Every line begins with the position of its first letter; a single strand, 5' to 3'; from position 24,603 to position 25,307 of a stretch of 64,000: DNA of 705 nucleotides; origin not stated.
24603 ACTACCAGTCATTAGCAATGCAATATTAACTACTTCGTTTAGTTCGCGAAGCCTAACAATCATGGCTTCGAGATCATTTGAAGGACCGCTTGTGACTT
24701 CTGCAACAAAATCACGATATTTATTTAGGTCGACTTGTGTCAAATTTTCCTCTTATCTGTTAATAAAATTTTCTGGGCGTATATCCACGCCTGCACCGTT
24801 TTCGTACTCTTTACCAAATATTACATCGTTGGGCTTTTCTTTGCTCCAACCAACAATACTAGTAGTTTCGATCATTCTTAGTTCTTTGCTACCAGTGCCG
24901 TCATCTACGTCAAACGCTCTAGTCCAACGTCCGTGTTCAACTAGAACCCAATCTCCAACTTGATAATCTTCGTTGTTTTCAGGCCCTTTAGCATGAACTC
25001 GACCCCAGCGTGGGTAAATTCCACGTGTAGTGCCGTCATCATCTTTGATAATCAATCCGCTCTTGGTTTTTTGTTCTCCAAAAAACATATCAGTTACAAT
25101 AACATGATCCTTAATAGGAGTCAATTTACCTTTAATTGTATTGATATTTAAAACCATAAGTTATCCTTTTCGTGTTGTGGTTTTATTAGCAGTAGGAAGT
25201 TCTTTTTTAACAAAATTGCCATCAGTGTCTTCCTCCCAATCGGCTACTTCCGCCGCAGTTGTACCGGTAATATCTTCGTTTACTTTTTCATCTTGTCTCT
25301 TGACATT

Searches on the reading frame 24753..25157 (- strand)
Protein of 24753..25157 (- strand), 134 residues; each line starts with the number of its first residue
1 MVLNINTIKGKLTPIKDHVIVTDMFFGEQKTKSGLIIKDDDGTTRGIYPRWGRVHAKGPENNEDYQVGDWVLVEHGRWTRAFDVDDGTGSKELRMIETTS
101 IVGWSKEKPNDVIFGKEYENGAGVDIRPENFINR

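Call 59: search_protein_families(library=pfam, proteins=[window:24753-25157:-], max_evalue=1)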
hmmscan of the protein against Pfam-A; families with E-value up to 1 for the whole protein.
window:24753-25157:- (134 aa): 1 family
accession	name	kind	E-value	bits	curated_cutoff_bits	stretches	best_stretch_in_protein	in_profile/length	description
PF00166.26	Cpn10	-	8e-05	23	21.1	1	11-75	1-68/93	Chaperonin 10 Kd subunit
